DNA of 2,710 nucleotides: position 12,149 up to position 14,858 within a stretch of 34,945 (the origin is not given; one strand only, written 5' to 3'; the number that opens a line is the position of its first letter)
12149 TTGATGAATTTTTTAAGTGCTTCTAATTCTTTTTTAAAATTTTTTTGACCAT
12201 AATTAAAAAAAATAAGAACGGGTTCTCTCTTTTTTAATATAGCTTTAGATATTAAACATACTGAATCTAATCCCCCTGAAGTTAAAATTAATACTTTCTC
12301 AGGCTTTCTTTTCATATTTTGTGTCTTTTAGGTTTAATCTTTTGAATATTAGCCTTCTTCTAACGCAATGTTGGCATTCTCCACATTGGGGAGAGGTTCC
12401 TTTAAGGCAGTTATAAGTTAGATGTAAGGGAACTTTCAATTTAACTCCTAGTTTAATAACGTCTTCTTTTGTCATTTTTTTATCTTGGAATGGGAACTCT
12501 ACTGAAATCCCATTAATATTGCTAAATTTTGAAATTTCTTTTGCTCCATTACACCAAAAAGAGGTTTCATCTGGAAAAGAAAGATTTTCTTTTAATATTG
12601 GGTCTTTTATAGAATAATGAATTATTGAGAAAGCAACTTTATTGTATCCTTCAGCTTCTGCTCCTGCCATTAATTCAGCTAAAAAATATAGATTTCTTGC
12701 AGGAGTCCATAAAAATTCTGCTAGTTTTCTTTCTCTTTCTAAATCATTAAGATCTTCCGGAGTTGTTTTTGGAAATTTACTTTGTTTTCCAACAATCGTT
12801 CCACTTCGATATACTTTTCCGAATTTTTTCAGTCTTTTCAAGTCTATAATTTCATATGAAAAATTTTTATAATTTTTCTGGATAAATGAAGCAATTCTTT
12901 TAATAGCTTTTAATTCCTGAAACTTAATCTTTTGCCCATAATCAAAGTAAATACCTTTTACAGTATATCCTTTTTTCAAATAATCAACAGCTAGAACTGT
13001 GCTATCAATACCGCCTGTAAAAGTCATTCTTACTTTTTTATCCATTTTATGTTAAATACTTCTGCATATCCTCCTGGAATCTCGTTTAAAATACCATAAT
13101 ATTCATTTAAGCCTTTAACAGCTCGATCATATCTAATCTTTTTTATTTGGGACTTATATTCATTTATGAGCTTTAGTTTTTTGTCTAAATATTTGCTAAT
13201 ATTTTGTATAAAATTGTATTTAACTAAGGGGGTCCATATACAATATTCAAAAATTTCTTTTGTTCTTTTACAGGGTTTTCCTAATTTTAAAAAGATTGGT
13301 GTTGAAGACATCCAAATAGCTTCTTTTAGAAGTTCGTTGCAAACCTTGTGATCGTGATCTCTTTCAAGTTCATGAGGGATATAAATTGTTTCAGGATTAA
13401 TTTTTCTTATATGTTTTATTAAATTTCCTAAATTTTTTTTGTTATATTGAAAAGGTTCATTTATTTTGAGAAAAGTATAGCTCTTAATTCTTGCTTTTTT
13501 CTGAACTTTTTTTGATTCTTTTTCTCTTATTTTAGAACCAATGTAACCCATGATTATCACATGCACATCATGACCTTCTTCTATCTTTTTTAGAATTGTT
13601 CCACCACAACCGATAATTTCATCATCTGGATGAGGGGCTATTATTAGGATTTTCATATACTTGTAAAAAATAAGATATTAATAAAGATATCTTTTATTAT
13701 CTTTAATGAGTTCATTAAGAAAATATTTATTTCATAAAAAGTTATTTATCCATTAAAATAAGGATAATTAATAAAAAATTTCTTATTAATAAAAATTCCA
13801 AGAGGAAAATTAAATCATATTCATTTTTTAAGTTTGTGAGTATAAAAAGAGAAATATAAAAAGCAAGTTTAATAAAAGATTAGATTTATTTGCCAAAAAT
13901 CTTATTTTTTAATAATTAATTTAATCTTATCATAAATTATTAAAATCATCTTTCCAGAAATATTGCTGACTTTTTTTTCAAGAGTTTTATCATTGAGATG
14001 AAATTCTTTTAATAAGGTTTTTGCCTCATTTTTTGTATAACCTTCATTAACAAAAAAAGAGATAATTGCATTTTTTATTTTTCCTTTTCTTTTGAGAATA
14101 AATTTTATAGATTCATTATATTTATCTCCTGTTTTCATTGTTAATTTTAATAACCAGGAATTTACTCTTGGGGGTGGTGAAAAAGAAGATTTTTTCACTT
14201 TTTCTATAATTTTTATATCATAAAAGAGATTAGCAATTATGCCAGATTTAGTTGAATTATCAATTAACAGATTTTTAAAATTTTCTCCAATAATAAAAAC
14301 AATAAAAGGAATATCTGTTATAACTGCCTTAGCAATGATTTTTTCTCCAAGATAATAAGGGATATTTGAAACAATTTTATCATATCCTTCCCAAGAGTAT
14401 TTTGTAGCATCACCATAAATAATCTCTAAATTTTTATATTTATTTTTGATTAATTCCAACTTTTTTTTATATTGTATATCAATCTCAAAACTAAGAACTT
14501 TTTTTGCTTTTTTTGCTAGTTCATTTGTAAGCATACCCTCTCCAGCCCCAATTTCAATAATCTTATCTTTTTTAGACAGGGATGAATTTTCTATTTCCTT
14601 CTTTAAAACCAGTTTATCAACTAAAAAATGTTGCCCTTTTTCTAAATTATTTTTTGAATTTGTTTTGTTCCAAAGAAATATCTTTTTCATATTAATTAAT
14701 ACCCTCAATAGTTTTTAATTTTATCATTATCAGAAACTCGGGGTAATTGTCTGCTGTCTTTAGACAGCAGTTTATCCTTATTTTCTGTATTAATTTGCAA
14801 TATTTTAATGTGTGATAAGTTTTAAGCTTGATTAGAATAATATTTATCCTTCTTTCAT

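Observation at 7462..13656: Complete preQ0 (7-deazaguanine) pathway translationally coupled to sugar-tailoring enzymes: candidate route to an undescribed glycosylated/carbamoylated 7-deazaguanine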

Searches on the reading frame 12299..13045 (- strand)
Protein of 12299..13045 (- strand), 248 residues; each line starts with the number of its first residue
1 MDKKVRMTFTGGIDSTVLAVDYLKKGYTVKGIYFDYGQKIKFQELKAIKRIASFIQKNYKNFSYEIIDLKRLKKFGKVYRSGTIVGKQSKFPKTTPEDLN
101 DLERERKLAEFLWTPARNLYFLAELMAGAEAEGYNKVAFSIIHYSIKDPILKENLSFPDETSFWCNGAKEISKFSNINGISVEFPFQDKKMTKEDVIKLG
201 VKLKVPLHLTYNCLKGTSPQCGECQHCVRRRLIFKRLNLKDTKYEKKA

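Call 3: search_protein_families(library=pfam, proteins=[window:12299-13045:-], max_evalue=0.01)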
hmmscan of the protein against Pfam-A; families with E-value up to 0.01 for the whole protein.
window:12299-13045:- (248 aa): 3 families
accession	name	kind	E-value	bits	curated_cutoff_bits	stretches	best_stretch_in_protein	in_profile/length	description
PF06508.19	QueC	-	3.8e-28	98.9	22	1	7-236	4-208/210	Queuosine biosynthesis protein QueC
PF02568.20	ThiI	-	0.00095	19.3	20.5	1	6-71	7-74/197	Thiamine biosynthesis protein (ThiI)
PF19932.4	DUF6395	-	0.0088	16.5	25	0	209-239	37-68/174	Family of unknown function (DUF6395)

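Call 4: search_protein_families(library=ncbifam, proteins=[window:12299-13045:-], max_evalue=0.01)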
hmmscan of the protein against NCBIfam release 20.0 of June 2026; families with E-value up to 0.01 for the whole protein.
window:12299-13045:- (248 aa): 6 families
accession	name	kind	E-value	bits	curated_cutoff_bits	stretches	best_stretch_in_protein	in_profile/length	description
TIGR00364.1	TIGR00364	equivalog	2.4e-26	92.5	150.3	1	7-230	3-201/201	7-cyano-7-deazaguanine synthase QueC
NF008317.0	PRK11106.1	equivalog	1.1e-05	24.9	378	1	3-56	2-54/231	7-cyano-7-deazaguanine synthase QueC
NF041925.1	QatC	equivalog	0.0019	17.1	280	0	9-61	107-155/398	Qat anti-phage system QueC-like protein QatC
TIGR00342.1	TIGR00342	equivalog_domain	0.003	16.7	264.5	1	4-70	174-241/373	tRNA uracil 4-sulfurtransferase ThiI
NF001138.1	PRK00143.1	equivalog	0.0049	15.8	284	1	5-42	2-39/345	tRNA 2-thiouridine(34) synthase MnmA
NF011259.0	PRK14665.1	equivalog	0.0082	15.1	364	0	2-39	5-42/360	tRNA 2-thiouridine(34) synthase MnmA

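Call 36: search_solved_structures(query=window:12299-13045:-, max_evalue=0.01)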
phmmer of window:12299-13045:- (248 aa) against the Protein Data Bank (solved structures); distinct sequences matched with E-value up to 0.01: 1.
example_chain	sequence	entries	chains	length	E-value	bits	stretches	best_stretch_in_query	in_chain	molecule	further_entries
9nto_B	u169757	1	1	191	8.5e-11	44.9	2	7-55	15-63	Cap9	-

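Call 82: find_homologous_proteins(query=window:12299-13045:-, max_evalue=1e-8)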
Query window:12299-13045:- (248 aa): 24 proteins with E <= 1e-8 among 456 candidates.
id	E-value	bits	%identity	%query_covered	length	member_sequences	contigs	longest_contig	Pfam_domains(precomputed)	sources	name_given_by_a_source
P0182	3.4e-163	559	100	100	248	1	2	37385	PF06508.20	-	-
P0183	2.9e-76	274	57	99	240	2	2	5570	PF06508.20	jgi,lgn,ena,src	-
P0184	2.1e-13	68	30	98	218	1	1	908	PF06508.20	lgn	-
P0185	1.3e-11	62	27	97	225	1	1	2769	PF06508.20,PF02568.21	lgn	-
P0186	1.6e-11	62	26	94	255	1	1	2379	PF06508.20,PF02568.21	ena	-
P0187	2.1e-11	62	25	94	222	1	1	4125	PF06508.20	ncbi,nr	ncbi:MAG: 7-cyano-7-deazaguanine synthase QueC [Deltaproteobacteria bacterium]|nr:7-cyano-7-deazagua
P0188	2.2e-11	62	26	96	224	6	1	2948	PF06508.20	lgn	-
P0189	2.2e-11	62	25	94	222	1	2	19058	PF06508.20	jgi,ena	-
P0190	2.3e-11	62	25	95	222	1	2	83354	PF06508.20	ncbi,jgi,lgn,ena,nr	ncbi:MAG: 7-cyano-7-deazaguanine synthase QueC [Deltaproteobacteria bacterium]|nr:7-cyano-7-deazagua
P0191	2.4e-11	62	29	96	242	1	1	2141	PF06508.20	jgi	jgi:7-cyano-7-deazaguanine synthase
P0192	4.6e-11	61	27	97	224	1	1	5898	PF06508.20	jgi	jgi:7-cyano-7-deazaguanine synthase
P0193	5.3e-11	60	26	96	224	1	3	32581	PF06508.20,PF02568.21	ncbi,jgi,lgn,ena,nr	ncbi:7-cyano-7-deazaguanine synthase QueC [bacterium]|nr:MAG: 7-cyano-7-deazaguanine synthase QueC [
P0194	6.7e-11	60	24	96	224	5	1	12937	PF06508.20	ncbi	-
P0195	1.3e-10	59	28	97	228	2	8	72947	PF06508.20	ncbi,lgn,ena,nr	ncbi:MAG: 7-cyano-7-deazaguanine synthase QueC [Candidatus Cloacimonetes bacterium]|nr:7-cyano-7-dea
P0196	1.6e-10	59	31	98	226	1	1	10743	PF00733.28,PF06508.20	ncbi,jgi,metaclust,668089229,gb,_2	metaclust:\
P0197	1.9e-10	59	26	96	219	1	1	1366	PF06508.20,PF02568.21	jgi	-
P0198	1.9e-10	59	28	97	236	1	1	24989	PF06508.20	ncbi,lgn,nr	ncbi:MAG: 7-cyano-7-deazaguanine synthase QueC [Candidatus Stahlbacteria bacterium]|nr:7-cyano-7-dea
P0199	3.5e-10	58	24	95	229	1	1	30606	PF06508.20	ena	-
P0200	1.1e-9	56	27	97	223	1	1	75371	PF06508.20,PF02568.21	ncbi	-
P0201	1.7e-9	55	29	97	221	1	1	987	PF06508.20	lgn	-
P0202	2.1e-9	55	27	97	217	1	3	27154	PF00733.28,PF06508.20,PF02540.24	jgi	jgi:7-cyano-7-deazaguanine synthase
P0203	4.9e-9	54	26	94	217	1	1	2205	PF06508.20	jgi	jgi:7-cyano-7-deazaguanine synthase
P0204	5.0e-9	54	28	97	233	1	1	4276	PF06508.20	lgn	-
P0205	6.0e-9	54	28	97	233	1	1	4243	PF06508.20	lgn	-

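Call 84: find_encoding_contigs(protein=P0183, flank=6000, max_places=3)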
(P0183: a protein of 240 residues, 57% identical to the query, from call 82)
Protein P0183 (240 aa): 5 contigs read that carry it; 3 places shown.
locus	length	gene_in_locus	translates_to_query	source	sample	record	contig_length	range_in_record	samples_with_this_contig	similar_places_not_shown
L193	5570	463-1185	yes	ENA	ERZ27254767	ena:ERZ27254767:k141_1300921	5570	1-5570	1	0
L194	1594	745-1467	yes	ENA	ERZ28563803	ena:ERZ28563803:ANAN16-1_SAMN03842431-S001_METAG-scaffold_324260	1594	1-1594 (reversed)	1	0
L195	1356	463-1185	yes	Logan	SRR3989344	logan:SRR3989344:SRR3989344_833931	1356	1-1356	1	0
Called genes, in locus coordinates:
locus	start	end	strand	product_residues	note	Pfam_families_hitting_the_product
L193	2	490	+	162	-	?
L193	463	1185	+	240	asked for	PF06508:QueC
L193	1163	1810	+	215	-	PF06508:QueC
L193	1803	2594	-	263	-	PF00535:Glycos_transf_2 (weak)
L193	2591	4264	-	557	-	PF02543:Carbam_trans_N, PF00814:TsaD (faint), PF16861:Carbam_trans_C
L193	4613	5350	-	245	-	PF00398:RrnaAD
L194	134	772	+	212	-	PF02585:PIG-L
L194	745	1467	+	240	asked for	PF06508:QueC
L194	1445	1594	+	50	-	?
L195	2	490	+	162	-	?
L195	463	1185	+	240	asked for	PF06508:QueC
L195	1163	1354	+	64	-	?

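Call 87: search_protein_families(library=padloc, proteins=[window:12299-13045:-], max_evalue=0.001)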
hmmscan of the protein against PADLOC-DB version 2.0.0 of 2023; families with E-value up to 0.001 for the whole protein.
window:12299-13045:- (248 aa): 2 families
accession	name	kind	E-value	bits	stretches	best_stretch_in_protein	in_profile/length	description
PDLC00911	QueC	-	1.2e-23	82.3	2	3-64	6-67/190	QueC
PDLC02214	QatC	-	0.00089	16.2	0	9-38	155-184/453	-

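Call 105: predict_structure(alignment_id=A4)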
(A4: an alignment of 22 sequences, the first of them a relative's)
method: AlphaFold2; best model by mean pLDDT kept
length: 248 residues; sequences in the alignment: 22
mean_pLDDT: 85.9   pTM: 0.86
mean pLDDT of the five models: 85.9, 85.7, 85.0, 82.6, 82.1
residues with pLDDT >= 90: 147; 70-90: 56; 50-70: 42; < 50: 3
segments of 3 or more residues with pLDDT < 50: none
pLDDT, mean of each block of 10 residues (from residue 1): 93 97 98 93 95 98 97 83 66 54 59 81 95 95 75 59 88 84 94 95 97 89 88 94 79
secondary structure, 60 per line:
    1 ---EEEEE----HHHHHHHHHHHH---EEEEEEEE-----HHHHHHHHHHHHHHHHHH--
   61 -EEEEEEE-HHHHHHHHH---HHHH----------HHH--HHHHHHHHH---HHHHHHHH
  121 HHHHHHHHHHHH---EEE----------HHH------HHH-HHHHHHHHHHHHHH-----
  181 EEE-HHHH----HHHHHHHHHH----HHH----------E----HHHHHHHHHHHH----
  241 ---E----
elements in order: E4-8 H13-24 E28-35 H41-58 E62-68 H70-78 H82-85 H101-109 H113-132 E136-138 H162-175 E181-183 H185-188 H193-202 H225-236

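Call 108: fold_search(model_id=the predicted structure, library=pdb)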
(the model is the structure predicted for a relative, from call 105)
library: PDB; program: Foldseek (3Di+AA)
matches with E <= 10: 1876; with E <= 0.001: 84
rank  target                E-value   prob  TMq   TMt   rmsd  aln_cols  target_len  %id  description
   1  9nto_B                7.0e-09  1.00  0.59  0.79   6.0       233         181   20  Structure of Cap9-CdnD complex containing NDG modification (released 2025-05-07)
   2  3bl5_E                1.6e-08  1.00  0.66  0.81   3.4       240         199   19  Crystal structure of QueC from Bacillus subtilis: an enzyme involved in preQ1 biosynthesis (released 2008-06-03)
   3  3bl5_A                2.0e-08  1.00  0.65  0.81   3.3       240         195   19  Crystal structure of QueC from Bacillus subtilis: an enzyme involved in preQ1 biosynthesis (released 2008-06-03)
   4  2pg3                  7.5e-08  1.00  0.63  0.70   6.0       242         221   18  Crystal structure of a Queuosine biosynthesis protein queC (ECA1155) from Erwinia carotovora subsp. atroseptica SCRI1043 (released 2007-04-24)
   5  9kqd_L                1.1e-06  1.00  0.52  0.59   5.4       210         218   17  YcfA-D19A-ATP-GTP complex (released 2025-10-01)
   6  9kq9_I                1.1e-06  1.00  0.54  0.62  13.8       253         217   15  The structure of the YcfA-GTP from Erwinia amylovora (released 2025-10-01)
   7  9kq7_M                1.5e-06  1.00  0.54  0.61  11.7       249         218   14  The structure of the YcfA from Erwinia amylovora bound with ATP (released 2025-10-01)
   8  9kq9_F                2.0e-06  1.00  0.57  0.64   8.4       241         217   15  The structure of the YcfA-GTP from Erwinia amylovora (released 2025-10-01)
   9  1vl2_C                2.1e-06  1.00  0.44  0.30   7.5       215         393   18  Crystal structure of Argininosuccinate synthase (TM1780) from Thermotoga maritima at 1.65 A resolution (released 2004-08-17)
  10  1vl2_D                2.1e-06  1.00  0.43  0.29   7.3       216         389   18  Crystal structure of Argininosuccinate synthase (TM1780) from Thermotoga maritima at 1.65 A resolution (released 2004-08-17)
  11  9kq6_F                2.5e-06  1.00  0.57  0.63  13.4       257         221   14  The structure of the apo-YcfA from Erwinia amylovora (released 2025-10-01)
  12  5b4f                  2.9e-06  1.00  0.43  0.38  10.3       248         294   13  Sulfur Transferase TtuA in complex with iron sulfur cluster (released 2017-05-10)
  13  9kq6_A                3.7e-06  1.00  0.53  0.59  14.4       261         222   14  The structure of the apo-YcfA from Erwinia amylovora (released 2025-10-01)
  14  1vl2_B                3.7e-06  1.00  0.41  0.27   8.5       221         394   18  Crystal structure of Argininosuccinate synthase (TM1780) from Thermotoga maritima at 1.65 A resolution (released 2004-08-17)
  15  9kq7_C                4.3e-06  1.00  0.54  0.61  11.2       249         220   14  The structure of the YcfA from Erwinia amylovora bound with ATP (released 2025-10-01)
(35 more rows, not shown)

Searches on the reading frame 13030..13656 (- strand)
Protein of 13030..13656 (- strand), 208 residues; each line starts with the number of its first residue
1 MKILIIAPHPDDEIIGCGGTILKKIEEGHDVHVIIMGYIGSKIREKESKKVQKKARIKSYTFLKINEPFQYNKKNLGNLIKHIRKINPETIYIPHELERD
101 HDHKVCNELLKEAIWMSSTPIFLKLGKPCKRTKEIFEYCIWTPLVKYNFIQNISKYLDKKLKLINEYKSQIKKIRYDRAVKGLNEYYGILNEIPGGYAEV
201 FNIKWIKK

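Call 3: search_protein_families(library=pfam, proteins=[window:13030-13656:-], max_evalue=0.01)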
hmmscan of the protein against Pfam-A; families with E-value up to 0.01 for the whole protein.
window:13030-13656:- (208 aa): 1 family
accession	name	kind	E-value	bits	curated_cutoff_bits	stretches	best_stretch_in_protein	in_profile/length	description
PF02585.22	PIG-L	-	4.6e-19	69.6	28.2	1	4-114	1-129/129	GlcNAc-PI de-N-acetylase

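Call 4: search_protein_families(library=ncbifam, proteins=[window:13030-13656:-], max_evalue=0.01)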
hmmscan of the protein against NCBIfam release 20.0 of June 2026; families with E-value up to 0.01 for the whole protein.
window:13030-13656:- (208 aa): 4 families
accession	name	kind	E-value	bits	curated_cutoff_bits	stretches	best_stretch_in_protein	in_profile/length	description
TIGR04001.1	thiol_BshB1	equivalog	1.9e-25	89.9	182.5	1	2-175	3-183/226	bacillithiol biosynthesis deacetylase BshB1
NF002557.0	PRK02122.1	subfamily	1.8e-11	42.9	384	1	2-34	372-404/653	glucosamine-6-phosphate deaminase-like protein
TIGR04000.1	thiol_BshB2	equivalog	3.3e-05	23.7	195.25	1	2-32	2-32/217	bacillithiol biosynthesis deacetylase BshB2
TIGR03445.1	mycothiol_MshB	equivalog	0.0027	17.6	224.35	1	4-35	1-32/284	N-acetyl-1-D-myo-inositol-2-amino-2-deoxy-alpha-D-glucopyranoside deacetylase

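Call 75: search_solved_structures(query=window:13030-13656:-, max_evalue=0.001)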
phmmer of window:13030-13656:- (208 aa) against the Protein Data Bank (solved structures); distinct sequences matched with E-value up to 0.001: 7.
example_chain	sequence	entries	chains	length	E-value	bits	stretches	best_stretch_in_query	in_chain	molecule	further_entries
2ixd_A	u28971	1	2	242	7.7e-13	52.1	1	3-172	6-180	LMBE-RELATED PROTEIN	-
8bgn_A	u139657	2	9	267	9.1e-13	51.8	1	2-173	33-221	Diacetylchitobiose deacetylase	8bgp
8bgo_A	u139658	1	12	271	9.5e-13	51.8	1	2-173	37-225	Diacetylchitobiose deacetylase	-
1uan_A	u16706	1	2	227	3.8e-12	49.8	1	2-171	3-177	hypothetical protein TT1542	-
3wl4_A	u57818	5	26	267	1e-10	45.2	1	2-172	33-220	Uncharacterized protein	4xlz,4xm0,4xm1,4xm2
3we7_A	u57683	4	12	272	4.3e-09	39.8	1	2-173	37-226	Putative uncharacterized protein PH0499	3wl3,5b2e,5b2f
6p2t_A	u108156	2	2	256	1.6e-07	34.7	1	3-175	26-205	N-acetyl-alpha-D-glucosaminyl L-malate deacetylase 1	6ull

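Call 87: search_protein_families(library=padloc, proteins=[window:13030-13656:-], max_evalue=0.001)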
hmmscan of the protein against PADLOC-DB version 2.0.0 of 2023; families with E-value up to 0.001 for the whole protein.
window:13030-13656:- (208 aa): 0 families

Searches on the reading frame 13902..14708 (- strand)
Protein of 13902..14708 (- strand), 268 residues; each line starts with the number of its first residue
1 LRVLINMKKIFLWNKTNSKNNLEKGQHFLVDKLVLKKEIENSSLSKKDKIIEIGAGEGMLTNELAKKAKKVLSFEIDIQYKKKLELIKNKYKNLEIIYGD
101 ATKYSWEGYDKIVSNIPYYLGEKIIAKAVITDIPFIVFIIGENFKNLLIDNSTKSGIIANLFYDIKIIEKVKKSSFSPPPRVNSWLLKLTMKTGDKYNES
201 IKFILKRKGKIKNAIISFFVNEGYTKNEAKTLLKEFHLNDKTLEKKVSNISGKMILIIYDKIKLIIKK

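Call 8: search_protein_families(library=pfam, proteins=[window:13902-14708:-], max_evalue=0.001)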
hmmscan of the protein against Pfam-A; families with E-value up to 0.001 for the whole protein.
window:13902-14708:- (268 aa): 4 families
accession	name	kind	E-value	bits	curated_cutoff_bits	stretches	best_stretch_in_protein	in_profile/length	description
PF00398.26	RrnaAD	-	1.4e-35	123.1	24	1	18-245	2-253/263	Ribosomal RNA adenine dimethylase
PF05175.20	MTS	-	2.7e-06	27.6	23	1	18-126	12-116/170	Methyltransferase small domain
PF13847.12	Methyltransf_31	-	1.3e-05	25.3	27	1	45-133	2-87/145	Methyltransferase domain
PF05219.18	DREV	-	0.00073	19.2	26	0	15-99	58-145/265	DREV methyltransferase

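Call 28: search_solved_structures(query=window:13902-14708:-, max_evalue=0.00001)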
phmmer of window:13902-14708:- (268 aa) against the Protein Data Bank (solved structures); distinct sequences matched with E-value up to 0.00001: 25.
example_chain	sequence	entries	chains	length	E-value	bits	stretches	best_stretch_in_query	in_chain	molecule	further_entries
8x3w_A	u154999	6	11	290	6.8e-28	101.2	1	10-236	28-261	Probable ribosomal RNA small subunit methyltransferase A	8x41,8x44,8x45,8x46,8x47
8x4l_A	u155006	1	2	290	7e-27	97.8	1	10-236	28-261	Probable ribosomal RNA small subunit methyltransferase A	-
8x4g_A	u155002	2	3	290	8.3e-27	97.6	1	10-236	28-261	Probable ribosomal RNA small subunit methyltransferase A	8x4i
8x4o_A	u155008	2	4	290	1e-26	97.3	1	10-236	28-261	Probable ribosomal RNA small subunit methyltransferase A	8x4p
3grr_A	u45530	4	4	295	2.3e-26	96.2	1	23-244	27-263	Dimethyladenosine transferase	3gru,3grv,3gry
3fyc_A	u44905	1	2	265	6.9e-26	94.6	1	26-244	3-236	Probable dimethyladenosine transferase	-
3fyd_A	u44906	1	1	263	2.3e-25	92.9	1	26-244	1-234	Probable dimethyladenosine transferase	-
6ifw_A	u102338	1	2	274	4.4e-22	82.1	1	19-221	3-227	Ribosomal RNA small subunit methyltransferase A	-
6ifx_A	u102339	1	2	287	3.5e-21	79.2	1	23-221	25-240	Ribosomal RNA small subunit methyltransferase A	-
6ifs_A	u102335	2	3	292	1e-20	77.6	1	23-221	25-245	Ribosomal RNA small subunit methyltransferase A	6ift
7v2l_W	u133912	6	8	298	1.1e-20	77.5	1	23-221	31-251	Ribosomal RNA small subunit methyltransferase A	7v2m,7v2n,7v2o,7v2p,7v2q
1yub_A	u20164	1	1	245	1.5e-20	77.1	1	20-203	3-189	RRNA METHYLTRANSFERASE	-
2h1r_A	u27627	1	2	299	3.4e-20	75.9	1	19-215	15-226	Dimethyladenosine transferase, putative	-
6ifv_A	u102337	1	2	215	8.4e-20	74.7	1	23-194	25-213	Ribosomal RNA small subunit methyltransferase A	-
3ftc_A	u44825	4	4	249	5.7e-16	62.1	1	24-204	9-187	Dimethyladenosine transferase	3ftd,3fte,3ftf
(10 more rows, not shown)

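Call 86: search_protein_families(library=ncbifam, proteins=[window:13902-14708:-], max_evalue=0.00001)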
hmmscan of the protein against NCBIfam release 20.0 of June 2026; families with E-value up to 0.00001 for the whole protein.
window:13902-14708:- (268 aa): 20 families
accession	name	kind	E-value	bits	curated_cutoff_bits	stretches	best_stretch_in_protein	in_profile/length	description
TIGR00755.1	ksgA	equivalog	5.3e-39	134.1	171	1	24-256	7-250/256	16S rRNA (adenine(1518)-N(6)/adenine(1519)-N(6))-dimethyltransferase RsmA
NF000499.2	Erm23S_rRNA_broad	equivalog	4.8e-35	121.1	212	1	25-248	2-233/244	23S ribosomal RNA methyltransferase Erm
NF011486.0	PRK14896.1-1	equivalog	3e-21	75.7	450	1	15-204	17-214/284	16S ribosomal RNA methyltransferase A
NF012222.1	erm_A_23S_MT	exception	3.9e-19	69.1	475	1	19-263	3-240/243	23S rRNA (adenine(2058)-N(6))-methyltransferase Erm(A)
NF012220.1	erm_B_23S_MT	exception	3.9e-19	69.1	525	1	20-240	3-222/245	23S rRNA (adenine(2058)-N(6))-methyltransferase Erm(B)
NF012223.0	erm_F_23S_MT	exception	2e-18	66.6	575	1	24-193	11-186/266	23S rRNA (adenine(2058)-N(6))-methyltransferase Erm(F)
NF045543.1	erm_G_23S_MT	exception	2.5e-18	66.7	515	1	19-235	3-214/244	23S rRNA (adenine(2058)-N(6))-methyltransferase Erm(G)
NF011489.0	PRK14896.1-5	equivalog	1.9e-16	60.3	236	1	24-216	3-180/217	16S ribosomal RNA methyltransferase A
NF000337.1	erm_SHROVE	exception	2e-16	60.1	320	1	23-191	5-178/248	ErmE/ErmH/ErmO/ErmR family 23S rRNA (adenine(2058)-N(6))-methyltransferase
NF012219.1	erm_C_23S_MT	exception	5.6e-16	58.9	530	1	19-265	3-242/244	23S rRNA (adenine(2058)-N(6))-methyltransferase Erm(C)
NF000411.1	Erm45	exception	1.8e-15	57.4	525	1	20-260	3-236/245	23S rRNA (adenine(2058)-N(6))-methyltransferase Erm(45)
NF042988.1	Erm46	exception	3.9e-10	39.4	503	1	22-194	9-182/255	23S rRNA (adenine(2058)-N(6))-methyltransferase Erm(46)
NF000077.1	Erm42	exception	6.4e-10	38.8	600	1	17-228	11-222/303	23S rRNA (adenine(2058)-N(6))-methyltransferase Erm(42)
NF012218.0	erm_38_23S_MT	exception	2.9e-09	36.3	800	1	21-192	8-188/386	23S rRNA (adenine(2058)-N(6))-methyltransferase Erm(38)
TIGR02072.1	BioC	equivalog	1.7e-08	34.6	184.95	1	39-116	27-105/244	malonyl-ACP O-methyltransferase BioC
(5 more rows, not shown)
